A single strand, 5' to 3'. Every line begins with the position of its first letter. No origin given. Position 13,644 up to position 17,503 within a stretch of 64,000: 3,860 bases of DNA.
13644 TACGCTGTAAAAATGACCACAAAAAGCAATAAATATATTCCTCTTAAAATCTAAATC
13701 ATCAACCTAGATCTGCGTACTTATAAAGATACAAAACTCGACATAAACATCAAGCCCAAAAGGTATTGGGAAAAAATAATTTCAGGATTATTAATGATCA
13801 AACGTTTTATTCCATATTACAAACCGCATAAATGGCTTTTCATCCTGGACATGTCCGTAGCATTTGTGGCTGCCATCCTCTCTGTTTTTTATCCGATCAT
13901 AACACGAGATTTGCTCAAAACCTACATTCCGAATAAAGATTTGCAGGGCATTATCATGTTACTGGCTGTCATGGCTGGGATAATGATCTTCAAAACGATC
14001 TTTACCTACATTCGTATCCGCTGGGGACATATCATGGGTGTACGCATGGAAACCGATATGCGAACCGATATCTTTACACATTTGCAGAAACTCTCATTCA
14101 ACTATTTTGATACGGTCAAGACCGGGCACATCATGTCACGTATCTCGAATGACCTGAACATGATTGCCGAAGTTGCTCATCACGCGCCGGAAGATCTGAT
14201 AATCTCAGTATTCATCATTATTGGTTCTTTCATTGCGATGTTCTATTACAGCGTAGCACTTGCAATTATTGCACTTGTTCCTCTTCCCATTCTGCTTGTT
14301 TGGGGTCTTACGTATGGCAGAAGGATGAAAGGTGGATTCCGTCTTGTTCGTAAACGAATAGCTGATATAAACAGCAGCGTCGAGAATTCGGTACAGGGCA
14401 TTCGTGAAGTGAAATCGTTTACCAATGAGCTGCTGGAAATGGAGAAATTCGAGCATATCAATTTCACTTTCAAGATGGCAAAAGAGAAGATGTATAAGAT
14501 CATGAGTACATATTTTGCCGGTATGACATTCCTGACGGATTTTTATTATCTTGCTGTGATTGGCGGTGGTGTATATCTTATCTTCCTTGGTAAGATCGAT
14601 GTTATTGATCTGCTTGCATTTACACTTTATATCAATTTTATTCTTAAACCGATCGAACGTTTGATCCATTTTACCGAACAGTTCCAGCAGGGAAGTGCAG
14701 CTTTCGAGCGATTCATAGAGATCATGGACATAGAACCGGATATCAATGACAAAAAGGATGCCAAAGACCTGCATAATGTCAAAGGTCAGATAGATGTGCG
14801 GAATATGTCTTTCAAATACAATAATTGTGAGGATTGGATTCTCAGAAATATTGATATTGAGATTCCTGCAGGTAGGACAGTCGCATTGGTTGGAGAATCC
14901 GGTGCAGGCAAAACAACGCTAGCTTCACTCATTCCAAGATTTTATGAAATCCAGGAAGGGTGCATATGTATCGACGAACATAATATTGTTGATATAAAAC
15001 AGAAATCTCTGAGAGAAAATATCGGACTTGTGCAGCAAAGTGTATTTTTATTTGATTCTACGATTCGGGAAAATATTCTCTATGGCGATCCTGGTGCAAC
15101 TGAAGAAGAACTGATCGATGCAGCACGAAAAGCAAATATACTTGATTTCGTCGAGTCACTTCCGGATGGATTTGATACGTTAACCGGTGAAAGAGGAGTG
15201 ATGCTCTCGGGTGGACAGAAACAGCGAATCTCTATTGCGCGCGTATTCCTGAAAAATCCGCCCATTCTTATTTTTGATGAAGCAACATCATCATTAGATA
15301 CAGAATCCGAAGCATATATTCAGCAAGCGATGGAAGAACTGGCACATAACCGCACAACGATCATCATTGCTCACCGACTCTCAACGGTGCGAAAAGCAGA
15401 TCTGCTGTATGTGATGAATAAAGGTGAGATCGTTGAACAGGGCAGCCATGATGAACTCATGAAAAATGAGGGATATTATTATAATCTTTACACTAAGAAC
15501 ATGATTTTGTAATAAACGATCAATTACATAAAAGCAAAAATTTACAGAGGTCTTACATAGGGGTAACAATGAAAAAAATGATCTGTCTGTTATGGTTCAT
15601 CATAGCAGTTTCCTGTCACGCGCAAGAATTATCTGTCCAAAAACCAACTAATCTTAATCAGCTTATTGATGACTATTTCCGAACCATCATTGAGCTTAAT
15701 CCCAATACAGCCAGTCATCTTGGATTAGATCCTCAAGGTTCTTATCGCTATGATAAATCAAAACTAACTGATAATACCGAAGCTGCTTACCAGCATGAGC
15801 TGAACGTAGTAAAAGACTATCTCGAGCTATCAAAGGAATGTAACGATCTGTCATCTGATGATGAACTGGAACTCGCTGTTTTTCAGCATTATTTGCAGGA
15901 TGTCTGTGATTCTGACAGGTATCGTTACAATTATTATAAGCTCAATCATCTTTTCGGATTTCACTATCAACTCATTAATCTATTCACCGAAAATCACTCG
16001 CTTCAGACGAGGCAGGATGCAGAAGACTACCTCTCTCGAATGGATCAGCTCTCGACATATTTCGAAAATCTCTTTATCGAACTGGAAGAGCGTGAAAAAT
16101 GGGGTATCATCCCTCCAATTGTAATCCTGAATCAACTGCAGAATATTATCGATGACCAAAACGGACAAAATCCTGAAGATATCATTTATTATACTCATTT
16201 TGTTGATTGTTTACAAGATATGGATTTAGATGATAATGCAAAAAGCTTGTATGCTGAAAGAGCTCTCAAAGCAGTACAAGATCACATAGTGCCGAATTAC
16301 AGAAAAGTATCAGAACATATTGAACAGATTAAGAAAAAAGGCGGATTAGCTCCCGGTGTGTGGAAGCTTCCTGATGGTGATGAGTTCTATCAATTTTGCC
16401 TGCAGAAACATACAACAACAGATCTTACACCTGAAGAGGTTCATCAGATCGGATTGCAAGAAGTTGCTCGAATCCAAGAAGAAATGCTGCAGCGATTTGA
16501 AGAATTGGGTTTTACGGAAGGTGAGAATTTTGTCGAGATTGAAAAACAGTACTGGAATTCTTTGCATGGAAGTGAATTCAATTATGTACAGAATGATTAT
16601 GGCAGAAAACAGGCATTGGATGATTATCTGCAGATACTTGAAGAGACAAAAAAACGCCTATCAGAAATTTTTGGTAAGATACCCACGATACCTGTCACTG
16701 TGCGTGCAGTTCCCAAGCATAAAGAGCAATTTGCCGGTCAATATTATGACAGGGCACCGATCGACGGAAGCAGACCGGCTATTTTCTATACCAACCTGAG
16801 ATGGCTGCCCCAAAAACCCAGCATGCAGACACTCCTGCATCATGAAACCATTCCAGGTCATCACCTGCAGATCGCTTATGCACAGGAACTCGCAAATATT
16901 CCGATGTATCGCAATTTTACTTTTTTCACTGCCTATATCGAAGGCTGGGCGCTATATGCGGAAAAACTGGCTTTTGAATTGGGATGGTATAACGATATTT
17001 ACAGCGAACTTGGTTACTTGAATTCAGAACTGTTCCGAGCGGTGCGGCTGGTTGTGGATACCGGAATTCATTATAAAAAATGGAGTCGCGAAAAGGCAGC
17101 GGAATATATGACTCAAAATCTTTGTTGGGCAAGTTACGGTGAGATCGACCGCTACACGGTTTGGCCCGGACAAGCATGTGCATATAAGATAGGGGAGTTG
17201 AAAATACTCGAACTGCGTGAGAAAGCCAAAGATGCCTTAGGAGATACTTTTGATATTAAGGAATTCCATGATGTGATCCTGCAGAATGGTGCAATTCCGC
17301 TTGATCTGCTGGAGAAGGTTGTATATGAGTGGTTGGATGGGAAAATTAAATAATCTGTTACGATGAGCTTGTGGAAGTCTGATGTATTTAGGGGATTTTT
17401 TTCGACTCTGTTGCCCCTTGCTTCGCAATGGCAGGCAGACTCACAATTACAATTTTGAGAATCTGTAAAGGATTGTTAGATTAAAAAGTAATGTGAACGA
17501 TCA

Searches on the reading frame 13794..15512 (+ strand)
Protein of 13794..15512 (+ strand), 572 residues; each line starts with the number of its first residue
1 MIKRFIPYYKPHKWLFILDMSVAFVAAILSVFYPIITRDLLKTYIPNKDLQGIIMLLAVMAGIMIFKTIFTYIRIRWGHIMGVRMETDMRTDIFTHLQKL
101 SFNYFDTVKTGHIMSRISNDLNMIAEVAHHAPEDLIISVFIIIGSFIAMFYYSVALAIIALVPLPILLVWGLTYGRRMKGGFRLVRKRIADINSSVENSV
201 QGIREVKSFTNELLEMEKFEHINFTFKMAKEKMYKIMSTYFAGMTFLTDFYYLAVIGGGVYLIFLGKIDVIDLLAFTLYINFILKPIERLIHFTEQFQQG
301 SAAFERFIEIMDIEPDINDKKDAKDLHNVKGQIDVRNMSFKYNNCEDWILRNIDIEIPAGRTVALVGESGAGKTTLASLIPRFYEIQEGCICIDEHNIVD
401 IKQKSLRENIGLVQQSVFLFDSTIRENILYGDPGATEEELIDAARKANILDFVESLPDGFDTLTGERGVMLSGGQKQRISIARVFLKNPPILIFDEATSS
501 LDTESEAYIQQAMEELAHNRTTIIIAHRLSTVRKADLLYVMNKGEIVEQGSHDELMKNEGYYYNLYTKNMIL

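Call 11: search_protein_families(library=ncbifam, proteins=[window:13794-15512:+], max_evalue=0.00001)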
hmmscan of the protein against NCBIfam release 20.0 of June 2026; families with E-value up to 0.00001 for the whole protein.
window:13794-15512:+ (572 aa): 184 families (the best 25 are shown)
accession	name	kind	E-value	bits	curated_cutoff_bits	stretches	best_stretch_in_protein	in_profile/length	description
TIGR02203.1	MsbA_lipidA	equivalog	1.9e-140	469.1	602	1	3-567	3-567/572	lipid A export permease/ATP-binding protein MsbA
NF052233.1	CphA_assoc_ABC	equivalog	5.3e-134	448.3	880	1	6-568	176-742/766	cyanophycin metabolism-associated ABC transporter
TIGR02204.1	MsbA_rel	hypoth_equivalog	1.9e-131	439.6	780.4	1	4-565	8-571/576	ABC transporter, permease/ATP-binding protein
NF008381.0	PRK11176.1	equivalog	8e-121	404.2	867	1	2-567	13-577/582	lipid A ABC transporter ATP-binding protein/permease MsbA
TIGR00958.1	3a01208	subfamily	6e-119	398.3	874.6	1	1-565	148-710/711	antigen peptide transporter 2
TIGR01846.1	type_I_sec_HlyB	subfamily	6.1e-113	378.5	725.55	1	5-568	130-691/694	type I secretion system permease/ATPase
NF045513.1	HepA_fam_ABC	equivalog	2e-111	373.3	725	1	59-566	100-606/610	heterocyst formation ABC transporter subunit HepA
NF010178.0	PRK13657.1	equivalog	2e-107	360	733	1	4-569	9-570/588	glucan ABC transporter ATP-binding protein/ permease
TIGR03375.1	type_I_sec_LssB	subfamily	6.1e-101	338.8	693.1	1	19-558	154-691/696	type I secretion system permease/ATPase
TIGR03796.1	NHLM_micro_ABC1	equivalog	1.9e-100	337.1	853.3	1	20-565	160-708/710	NHLP family bacteriocin export ABC transporter peptidase/permease/ATPase subunit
TIGR01193.1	bacteriocin_ABC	subfamily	7.7e-98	328.8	523.85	1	2-567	144-707/708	peptide cleavage/export ABC transporter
NF008055.0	PRK10789.1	equivalog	5.6e-95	319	845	1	22-567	24-569/590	SmdA family multidrug ABC transporter permease/ATP-binding protein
TIGR01192.1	chvA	subfamily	2.9e-91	306.9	585.4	1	4-569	9-570/585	glucan export ABC transporter ATP-binding protein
NF008056.1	PRK10790.1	equivalog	1.6e-90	304.4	746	1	2-567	11-573/584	SmdB family multidrug efflux ABC transporter permease/ATP-binding protein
TIGR03797.1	NHLM_micro_ABC2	equivalog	4e-90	303.2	709.4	1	21-568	143-684/686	NHLP bacteriocin export ABC transporter permease/ATPase subunit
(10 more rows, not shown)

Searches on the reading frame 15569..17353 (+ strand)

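Call 11: search_protein_families(library=ncbifam, proteins=[window:15569-17353:+], max_evalue=0.00001)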
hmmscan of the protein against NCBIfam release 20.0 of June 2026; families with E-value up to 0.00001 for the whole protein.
window:15569-17353:+ (594 aa): 0 families

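Call 28: search_protein_families(library=pfam, proteins=[window:15569-17353:+], max_evalue=0.01)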
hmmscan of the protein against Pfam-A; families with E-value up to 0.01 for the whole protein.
window:15569-17353:+ (594 aa): 1 family
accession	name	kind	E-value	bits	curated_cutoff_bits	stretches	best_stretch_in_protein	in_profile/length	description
PF05960.17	DUF885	-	1.2e-144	484.3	32.4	1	45-585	1-532/532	Bacterial protein of unknown function (DUF885)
